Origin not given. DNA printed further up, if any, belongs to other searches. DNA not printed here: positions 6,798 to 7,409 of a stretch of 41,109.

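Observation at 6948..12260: Phage-encoded Prp-type protease plus three structural proteins carrying the L27-like cleavage motif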

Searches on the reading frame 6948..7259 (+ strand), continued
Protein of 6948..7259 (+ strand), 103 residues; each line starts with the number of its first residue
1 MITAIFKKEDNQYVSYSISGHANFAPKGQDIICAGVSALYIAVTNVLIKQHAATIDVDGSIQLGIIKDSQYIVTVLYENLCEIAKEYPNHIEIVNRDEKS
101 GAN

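Call 59: find_homologous_proteins(query=A1, max_evalue=0.001)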
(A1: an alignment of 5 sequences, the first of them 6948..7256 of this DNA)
Query A1 (5 sequences) (103 aa, profile of the alignment): 7594 proteins with E <= 0.001 among 8000 candidates; the best 120 are listed.
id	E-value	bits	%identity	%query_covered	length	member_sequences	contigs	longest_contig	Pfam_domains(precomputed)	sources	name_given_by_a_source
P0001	8.1e-40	153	99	100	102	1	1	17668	PF04327.18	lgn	-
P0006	4.9e-39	150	41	91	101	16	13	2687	PF04327.18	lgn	-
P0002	8.4e-39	150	97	100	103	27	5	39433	PF04327.18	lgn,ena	-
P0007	1.2e-38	149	41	91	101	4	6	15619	PF04327.18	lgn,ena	-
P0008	1.9e-38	149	41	91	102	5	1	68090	PF04327.18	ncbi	-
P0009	6.9e-37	144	43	90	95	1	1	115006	PF04327.18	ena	-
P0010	1.5e-36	143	40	90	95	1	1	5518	PF04327.18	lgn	-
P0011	4.3e-36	141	45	88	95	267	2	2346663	PF04327.18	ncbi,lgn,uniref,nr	ncbi:ribosomal-processing cysteine protease Prp [Lactococcus lactis]|uniref:ribosomal-processing cys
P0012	4.6e-36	141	46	88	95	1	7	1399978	PF04327.18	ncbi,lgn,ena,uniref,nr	ncbi:ribosomal-processing cysteine protease Prp [Lactococcus lactis]|uniref:ribosomal-processing cys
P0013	8.0e-36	140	44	88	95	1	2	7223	PF04327.18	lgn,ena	-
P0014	9.5e-36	140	42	88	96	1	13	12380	PF04327.18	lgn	-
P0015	1.6e-35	139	41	90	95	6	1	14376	PF04327.18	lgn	-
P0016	4.7e-35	138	45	90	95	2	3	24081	PF04327.18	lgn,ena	-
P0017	5.5e-35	137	44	90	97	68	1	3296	PF04327.18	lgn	-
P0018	5.9e-35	137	48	91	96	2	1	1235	PF04327.18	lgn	-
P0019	2.4e-34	135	43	90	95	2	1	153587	PF04327.18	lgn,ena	-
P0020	2.4e-34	135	43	90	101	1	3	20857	PF04327.18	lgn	-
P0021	3.0e-34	135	38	89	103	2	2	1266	PF04327.18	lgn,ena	-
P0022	3.3e-34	135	41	91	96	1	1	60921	PF04327.18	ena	-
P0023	3.8e-34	135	42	90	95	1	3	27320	PF04327.18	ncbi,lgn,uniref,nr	ncbi:ribosomal-processing cysteine protease Prp [Lactococcus hircilactis]|uniref:Ribosomal processin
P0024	4.8e-34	134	44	93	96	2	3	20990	PF04327.18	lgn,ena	-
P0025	4.9e-34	134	42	90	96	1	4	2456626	PF04327.18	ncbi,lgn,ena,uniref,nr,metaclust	ncbi:ribosomal-processing cysteine protease Prp [Lactococcus lactis]|uniref:ribosomal-processing cys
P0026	9.6e-34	133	40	90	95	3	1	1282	PF04327.18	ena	-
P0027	1.5e-33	133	46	91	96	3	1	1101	PF04327.18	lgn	-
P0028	1.5e-33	133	46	91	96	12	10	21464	PF04327.18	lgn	-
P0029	1.5e-33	133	47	91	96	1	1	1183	PF04327.18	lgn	-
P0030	2.3e-33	132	46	91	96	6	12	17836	PF04327.18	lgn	-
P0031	2.5e-33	132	40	91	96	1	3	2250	PF04327.18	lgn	-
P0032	2.5e-33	132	41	90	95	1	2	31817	PF04327.18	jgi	-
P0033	2.6e-33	132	45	91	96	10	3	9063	PF04327.18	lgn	-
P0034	3.8e-33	132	46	91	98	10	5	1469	PF04327.18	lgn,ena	-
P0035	4.6e-33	131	44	90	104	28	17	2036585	PF04327.18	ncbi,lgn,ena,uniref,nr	ncbi:ribosomal-processing cysteine protease Prp [Latilactobacillus sakei]|uniref:ribosomal-processin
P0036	6.8e-33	131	40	90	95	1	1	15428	PF04327.18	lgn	-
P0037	8.2e-33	130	42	90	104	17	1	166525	PF04327.18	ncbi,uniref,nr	ncbi:ribosomal-processing cysteine protease Prp [Latilactobacillus sakei]|uniref:ribosomal-processin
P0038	1.2e-32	130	67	100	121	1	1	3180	PF04327.18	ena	-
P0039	1.4e-32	130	43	88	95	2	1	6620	PF04327.18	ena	-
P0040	2.1e-32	129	43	88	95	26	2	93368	PF04327.18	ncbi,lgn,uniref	ncbi:ribosomal-processing cysteine protease Prp [Lactococcus taiwanensis]|uniref:ribosomal-processin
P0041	3.4e-32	128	42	90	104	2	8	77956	PF04327.18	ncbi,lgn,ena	-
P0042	4.4e-32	128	45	91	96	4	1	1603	PF04327.18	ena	-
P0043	4.4e-32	128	41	90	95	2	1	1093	PF04327.18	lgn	-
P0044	4.9e-32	128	41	90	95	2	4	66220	PF04327.18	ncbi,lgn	-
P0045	7.1e-32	127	41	90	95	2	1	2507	PF04327.18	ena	-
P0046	9.3e-32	127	41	90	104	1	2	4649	PF04327.18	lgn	-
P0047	1.0e-31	127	42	91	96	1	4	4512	PF04327.18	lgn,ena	-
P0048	1.7e-31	126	46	86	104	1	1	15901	PF04327.18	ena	-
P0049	2.1e-31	126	41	90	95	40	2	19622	PF04327.18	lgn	-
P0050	2.4e-31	126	71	92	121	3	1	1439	PF04327.18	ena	-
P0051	2.9e-31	126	39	90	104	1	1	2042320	PF04327.18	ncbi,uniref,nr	ncbi:ribosomal-processing cysteine protease Prp [Latilactobacillus curvatus]|uniref:ribosomal-proces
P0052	1.3e-30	123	41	90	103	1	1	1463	PF04327.18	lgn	-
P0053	1.6e-30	123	45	95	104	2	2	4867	PF04327.18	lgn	-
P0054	1.6e-30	123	43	90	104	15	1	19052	PF04327.18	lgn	-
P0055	2.1e-30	123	50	100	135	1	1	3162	PF04327.18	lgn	-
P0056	3.3e-30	122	43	90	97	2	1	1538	PF04327.18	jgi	-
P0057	3.3e-30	122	45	95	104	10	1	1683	PF04327.18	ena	-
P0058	4.5e-30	122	59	90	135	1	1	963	PF04327.18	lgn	-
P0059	6.9e-30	121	42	90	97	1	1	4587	PF04327.18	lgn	-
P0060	1.1e-29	120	44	91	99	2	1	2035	PF04327.18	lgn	-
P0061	1.6e-29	120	35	90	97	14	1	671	PF04327.18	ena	-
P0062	1.9e-29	120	40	90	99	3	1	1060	PF04327.18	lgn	-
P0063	6.3e-29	118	42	88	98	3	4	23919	PF04327.18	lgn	-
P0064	9.5e-29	117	41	90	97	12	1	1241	PF04327.18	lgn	-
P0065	1.0e-28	117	41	90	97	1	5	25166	PF04327.18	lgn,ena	-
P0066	2.5e-28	116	34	90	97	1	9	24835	PF04327.18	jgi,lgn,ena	-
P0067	3.7e-28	116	43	90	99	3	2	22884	PF04327.18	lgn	-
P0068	7.7e-28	115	34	90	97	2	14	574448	PF04327.18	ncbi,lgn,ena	ncbi:MAG: ribosomal-processing cysteine protease Prp [Oenococcus oeni]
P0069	8.5e-28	114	46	90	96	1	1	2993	PF04327.18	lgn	-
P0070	9.3e-28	114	43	88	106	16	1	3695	PF04327.18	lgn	-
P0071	1.5e-27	114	51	90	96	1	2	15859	PF04327.18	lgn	-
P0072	3.2e-27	113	40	90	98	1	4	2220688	PF04327.18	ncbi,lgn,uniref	ncbi:ribosomal-processing cysteine protease Prp [Enterococcus sp. DIV1420a]|uniref:ribosomal-process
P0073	4.2e-27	112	40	90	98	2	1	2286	PF04327.18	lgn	-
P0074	6.0e-27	112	44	90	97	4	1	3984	PF04327.18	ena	-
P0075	1.3e-26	111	41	90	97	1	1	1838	PF04327.18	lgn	-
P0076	3.1e-26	109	43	90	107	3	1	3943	PF04327.18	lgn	-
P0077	5.0e-26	109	44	90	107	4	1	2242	PF04327.18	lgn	-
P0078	1.0e-25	108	42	91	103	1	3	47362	PF04327.18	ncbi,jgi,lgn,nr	ncbi:MAG: ribosomal-processing cysteine protease Prp [Streptococcaceae bacterium]|jgi:uncharacterize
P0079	1.3e-25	107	39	91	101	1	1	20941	PF04327.18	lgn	-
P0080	1.4e-25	107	41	94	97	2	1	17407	PF04327.18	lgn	-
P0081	5.0e-25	105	41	91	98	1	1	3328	PF04327.18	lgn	-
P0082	5.2e-25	105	40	96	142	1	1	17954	PF04327.18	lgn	-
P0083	8.1e-25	105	38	90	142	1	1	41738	PF04327.18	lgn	-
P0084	9.7e-25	105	40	94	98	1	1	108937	PF04327.18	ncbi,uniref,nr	ncbi:ribosomal-processing cysteine protease Prp [Lactiplantibacillus herbarum]|uniref:ribosomal-proc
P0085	1.4e-24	104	37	95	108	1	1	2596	PF04327.18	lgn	-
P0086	1.5e-24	104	60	47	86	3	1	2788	PF04327.18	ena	-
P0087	1.6e-24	104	40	98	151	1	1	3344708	PF04327.18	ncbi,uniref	ncbi:ribosomal-processing cysteine protease Prp [Enterococcus sp. AZ109]|uniref:ribosomal-processing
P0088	1.9e-24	104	39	90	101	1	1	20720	PF04327.18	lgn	-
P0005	2.2e-24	103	50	90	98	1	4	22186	PF04327.18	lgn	-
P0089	2.7e-24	103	38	90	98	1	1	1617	PF04327.18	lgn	-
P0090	3.2e-24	103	38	90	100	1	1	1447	PF04327.18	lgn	-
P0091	8.8e-24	101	39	90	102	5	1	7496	PF04327.18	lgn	-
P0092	1.4e-23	101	39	90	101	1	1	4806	PF04327.18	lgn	-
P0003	1.4e-23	101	83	84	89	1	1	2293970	PF04327.18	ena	-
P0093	2.2e-23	100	41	90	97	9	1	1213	PF04327.18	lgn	-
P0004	2.5e-23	100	100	56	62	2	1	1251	PF04327.18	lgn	-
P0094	2.9e-23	100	43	90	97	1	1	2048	PF04327.18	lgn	-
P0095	3.3e-23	100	38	90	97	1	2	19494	PF04327.18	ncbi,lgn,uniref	ncbi:ribosomal-processing cysteine protease Prp [Liquorilactobacillus ghanensis]|uniref:ribosomal-pr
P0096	4.1e-23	99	40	97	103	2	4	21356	PF04327.18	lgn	-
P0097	5.4e-23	99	37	91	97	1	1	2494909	PF04327.18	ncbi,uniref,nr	ncbi:ribosomal-processing cysteine protease Prp [Lactobacillus sp. CBA3605]|uniref:ribosomal-process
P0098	6.8e-23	99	39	90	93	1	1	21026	PF04327.18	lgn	-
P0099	7.4e-23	99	40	88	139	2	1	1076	PF04327.18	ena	-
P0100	8.3e-23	98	37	98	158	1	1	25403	PF04327.18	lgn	-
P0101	9.4e-23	98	38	90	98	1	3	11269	PF04327.18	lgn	-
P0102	9.6e-23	98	43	92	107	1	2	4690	PF04327.18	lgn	-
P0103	1.0e-22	98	39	90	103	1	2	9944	PF04327.18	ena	-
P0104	1.2e-22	98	39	91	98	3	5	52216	PF04327.18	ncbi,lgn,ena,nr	nr:MAG TPA: YsxB-like protein [Caudoviricetes sp.]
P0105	1.2e-22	98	39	98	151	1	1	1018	PF04327.18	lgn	-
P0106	1.7e-22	97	40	97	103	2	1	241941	PF04327.18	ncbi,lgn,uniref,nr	ncbi:ribosomal-processing cysteine protease Prp [Enterococcus hulanensis]|uniref:Ribosomal processin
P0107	2.9e-22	97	37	90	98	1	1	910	PF04327.18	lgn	-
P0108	3.7e-22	96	35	90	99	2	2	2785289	PF04327.18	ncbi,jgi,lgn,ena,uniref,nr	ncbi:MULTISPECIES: ribosomal-processing cysteine protease Prp [unclassified Enterococcus]|uniref:rib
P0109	3.8e-22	96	36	90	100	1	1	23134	PF04327.18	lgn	-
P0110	4.1e-22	96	38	90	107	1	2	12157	PF04327.18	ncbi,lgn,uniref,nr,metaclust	ncbi:hypothetical protein SAMN04487821_1467 [Enterococcus malodoratus]|uniref:ribosomal-processing c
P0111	5.0e-22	96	39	90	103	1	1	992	PF04327.18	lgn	-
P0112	5.4e-22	96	40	90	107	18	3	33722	PF04327.18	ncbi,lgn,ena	-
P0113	8.6e-22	95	38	88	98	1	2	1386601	PF04327.18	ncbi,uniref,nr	ncbi:ribosomal-processing cysteine protease Prp [Enterococcus hulanensis]|uniref:ribosomal-processin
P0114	9.9e-22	95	41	95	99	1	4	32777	PF04327.18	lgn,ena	-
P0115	1.1e-21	95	33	90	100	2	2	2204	PF04327.18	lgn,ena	-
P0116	1.2e-21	95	39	90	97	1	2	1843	PF04327.18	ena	-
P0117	2.1e-21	94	38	90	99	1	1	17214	PF04327.18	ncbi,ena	ncbi:MAG: ribosomal-processing cysteine protease Prp [Enterococcus hulanensis]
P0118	2.3e-21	94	34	94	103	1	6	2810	PF04327.18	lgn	-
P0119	2.7e-21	93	33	78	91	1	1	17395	PF04327.18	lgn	-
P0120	3.5e-21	93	32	90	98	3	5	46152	PF04327.18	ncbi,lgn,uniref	ncbi:MAG: ribosomal-processing cysteine protease Prp [Liquorilactobacillus nagelii]|uniref:ribosomal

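Call 67: predict_structure(alignment_id=A2)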
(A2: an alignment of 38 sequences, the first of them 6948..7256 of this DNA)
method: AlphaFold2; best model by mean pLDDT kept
length: 103 residues; sequences in the alignment: 38
mean_pLDDT: 86.6   pTM: 0.80
mean pLDDT of the five models: 86.6, 86.4, 85.9, 85.9, 83.2
residues with pLDDT >= 90: 64; 70-90: 26; 50-70: 10; < 50: 3
segments of 3 or more residues with pLDDT < 50: 101-103
pLDDT, mean of each block of 10 residues (from residue 1): 93 93 61 90 94 90 89 96 92 83 40
secondary structure, 60 per line:
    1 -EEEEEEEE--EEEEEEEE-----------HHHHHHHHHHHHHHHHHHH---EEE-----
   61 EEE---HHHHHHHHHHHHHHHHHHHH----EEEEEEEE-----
elements in order: E2-9 E12-19 H31-49 E53-55 E61-63 H67-86 E91-98

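Call 70: fold_search(model_id=the predicted structure, library=pdb)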
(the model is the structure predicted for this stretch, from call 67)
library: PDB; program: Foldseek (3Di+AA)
matches with E <= 10: 289; with E <= 0.001: 12
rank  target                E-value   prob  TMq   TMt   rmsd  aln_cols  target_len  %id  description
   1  7kld_B                1.5e-07  1.00  0.81  0.79   2.8       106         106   25  Crystal Structure of an Essential Ribosomal Processing Protease Prp from S. aureus in complex with a covalently linked (released 2021-09-01)
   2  2g0j_C                3.3e-07  1.00  0.77  0.69   3.7       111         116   24  Crystal structure of SMU.848 from Streptococcus mutans (released 2006-08-08)
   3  2g0i_B                3.8e-07  1.00  0.76  0.70   4.0       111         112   24  Crystal structure of SMU.848 from Streptococcus mutans (released 2006-08-08)
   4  7jvs_B                4.0e-07  1.00  0.76  0.74   3.3       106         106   24  Crystal Structure of an Essential Ribosomal Processing Protease Prp from S. aureus in complex with a Substrate Peptide (released 2021-09-01)
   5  2g0j_D                5.6e-07  1.00  0.75  0.69   4.0       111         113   24  Crystal structure of SMU.848 from Streptococcus mutans (released 2006-08-08)
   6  2g0j_A                6.0e-07  1.00  0.76  0.69   3.9       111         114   24  Crystal structure of SMU.848 from Streptococcus mutans (released 2006-08-08)
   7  7kld_A                1.4e-06  1.00  0.75  0.77   3.0       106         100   24  Crystal Structure of an Essential Ribosomal Processing Protease Prp from S. aureus in complex with a covalently linked (released 2021-09-01)
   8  2g0i_A                1.8e-06  1.00  0.76  0.71   3.8       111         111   24  Crystal structure of SMU.848 from Streptococcus mutans (released 2006-08-08)
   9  2idl_B                2.2e-06  1.00  0.69  0.62   5.0       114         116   24  Crystal Structure of Conserved Protein of Unknown Function from Streptococcus pneumoniae (released 2006-10-17)
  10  1s12_A                8.9e-06  1.00  0.79  0.86   2.3       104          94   20  Crystal structure of TM1457 (released 2004-12-07)
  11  1s12_C                1.1e-05  1.00  0.77  0.86   2.2       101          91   20  Crystal structure of TM1457 (released 2004-12-07)
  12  2idl_A                1.6e-05  1.00  0.68  0.63   4.2       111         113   23  Crystal Structure of Conserved Protein of Unknown Function from Streptococcus pneumoniae (released 2006-10-17)
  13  9r2l_H                6.1e-01  0.07  0.23  0.19  15.9       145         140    8  De novo designed N37 protein fold (released 2025-05-14)
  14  1lql_A                7.0e-01  0.08  0.31  0.25  16.5       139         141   13  Crystal structure of OsmC like protein from Mycoplasma pneumoniae (released 2003-08-05)
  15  4jc5_A                7.0e-01  0.08  0.30  0.18  13.5       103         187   13  Immune activator bound to receptor (released 2013-05-08)
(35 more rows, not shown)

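Call 74: search_protein_families(library=pfam, proteins=[L084:7905-9521:+, L085:7737-9347:+, L084:9521-10606:+], max_evalue=0.01)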
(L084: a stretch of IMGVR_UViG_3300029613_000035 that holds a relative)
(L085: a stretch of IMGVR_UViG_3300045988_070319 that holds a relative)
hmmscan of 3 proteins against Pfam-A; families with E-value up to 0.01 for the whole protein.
L084:7905-9521:+ (539 aa): 1 family
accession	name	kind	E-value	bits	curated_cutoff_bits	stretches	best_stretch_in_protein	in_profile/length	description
PF04327.17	Peptidase_Prp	-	1.8e-14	54.1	27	1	33-125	1-89/90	Cysteine protease Prp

L085:7737-9347:+ (537 aa): 1 family
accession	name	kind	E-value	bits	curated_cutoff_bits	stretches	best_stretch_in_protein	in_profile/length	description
PF04327.17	Peptidase_Prp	-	2.7e-16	60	27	1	77-178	2-89/90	Cysteine protease Prp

L084:9521-10606:+ (362 aa): 2 families
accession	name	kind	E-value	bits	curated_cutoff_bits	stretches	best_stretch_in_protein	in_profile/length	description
PF25209.1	Phage_capsid_4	-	5e-11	43.8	27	1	79-279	31-198/262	Phage capsid protein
PF13252.12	Phage_capsid_3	-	6.9e-08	32.2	23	1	147-299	132-310/376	Phage capsid protein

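Call 75: search_solved_structures(query=A2, max_evalue=0.01, show_alignments=5)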
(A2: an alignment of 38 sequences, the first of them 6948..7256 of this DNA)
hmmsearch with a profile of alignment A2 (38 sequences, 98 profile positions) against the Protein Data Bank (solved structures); distinct sequences matched with E-value up to 0.01: 5.
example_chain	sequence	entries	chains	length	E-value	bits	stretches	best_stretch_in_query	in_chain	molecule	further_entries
2g0i_A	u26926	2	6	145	4.2e-15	58.7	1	1-95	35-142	hypothetical protein SMU.848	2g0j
4peo_A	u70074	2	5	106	1.3e-13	54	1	1-94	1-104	Hypothetical protein | Phage-related ribosomal protease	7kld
2idl_A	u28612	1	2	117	2.4e-13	53.1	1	1-96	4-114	Hypothetical protein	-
7jvs_B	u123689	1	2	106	1.7e-11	47.2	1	1-94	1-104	Ribosomal-processing cysteine protease Prp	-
1s12_A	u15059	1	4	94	5e-09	39.3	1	15-97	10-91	hypothetical protein TM1457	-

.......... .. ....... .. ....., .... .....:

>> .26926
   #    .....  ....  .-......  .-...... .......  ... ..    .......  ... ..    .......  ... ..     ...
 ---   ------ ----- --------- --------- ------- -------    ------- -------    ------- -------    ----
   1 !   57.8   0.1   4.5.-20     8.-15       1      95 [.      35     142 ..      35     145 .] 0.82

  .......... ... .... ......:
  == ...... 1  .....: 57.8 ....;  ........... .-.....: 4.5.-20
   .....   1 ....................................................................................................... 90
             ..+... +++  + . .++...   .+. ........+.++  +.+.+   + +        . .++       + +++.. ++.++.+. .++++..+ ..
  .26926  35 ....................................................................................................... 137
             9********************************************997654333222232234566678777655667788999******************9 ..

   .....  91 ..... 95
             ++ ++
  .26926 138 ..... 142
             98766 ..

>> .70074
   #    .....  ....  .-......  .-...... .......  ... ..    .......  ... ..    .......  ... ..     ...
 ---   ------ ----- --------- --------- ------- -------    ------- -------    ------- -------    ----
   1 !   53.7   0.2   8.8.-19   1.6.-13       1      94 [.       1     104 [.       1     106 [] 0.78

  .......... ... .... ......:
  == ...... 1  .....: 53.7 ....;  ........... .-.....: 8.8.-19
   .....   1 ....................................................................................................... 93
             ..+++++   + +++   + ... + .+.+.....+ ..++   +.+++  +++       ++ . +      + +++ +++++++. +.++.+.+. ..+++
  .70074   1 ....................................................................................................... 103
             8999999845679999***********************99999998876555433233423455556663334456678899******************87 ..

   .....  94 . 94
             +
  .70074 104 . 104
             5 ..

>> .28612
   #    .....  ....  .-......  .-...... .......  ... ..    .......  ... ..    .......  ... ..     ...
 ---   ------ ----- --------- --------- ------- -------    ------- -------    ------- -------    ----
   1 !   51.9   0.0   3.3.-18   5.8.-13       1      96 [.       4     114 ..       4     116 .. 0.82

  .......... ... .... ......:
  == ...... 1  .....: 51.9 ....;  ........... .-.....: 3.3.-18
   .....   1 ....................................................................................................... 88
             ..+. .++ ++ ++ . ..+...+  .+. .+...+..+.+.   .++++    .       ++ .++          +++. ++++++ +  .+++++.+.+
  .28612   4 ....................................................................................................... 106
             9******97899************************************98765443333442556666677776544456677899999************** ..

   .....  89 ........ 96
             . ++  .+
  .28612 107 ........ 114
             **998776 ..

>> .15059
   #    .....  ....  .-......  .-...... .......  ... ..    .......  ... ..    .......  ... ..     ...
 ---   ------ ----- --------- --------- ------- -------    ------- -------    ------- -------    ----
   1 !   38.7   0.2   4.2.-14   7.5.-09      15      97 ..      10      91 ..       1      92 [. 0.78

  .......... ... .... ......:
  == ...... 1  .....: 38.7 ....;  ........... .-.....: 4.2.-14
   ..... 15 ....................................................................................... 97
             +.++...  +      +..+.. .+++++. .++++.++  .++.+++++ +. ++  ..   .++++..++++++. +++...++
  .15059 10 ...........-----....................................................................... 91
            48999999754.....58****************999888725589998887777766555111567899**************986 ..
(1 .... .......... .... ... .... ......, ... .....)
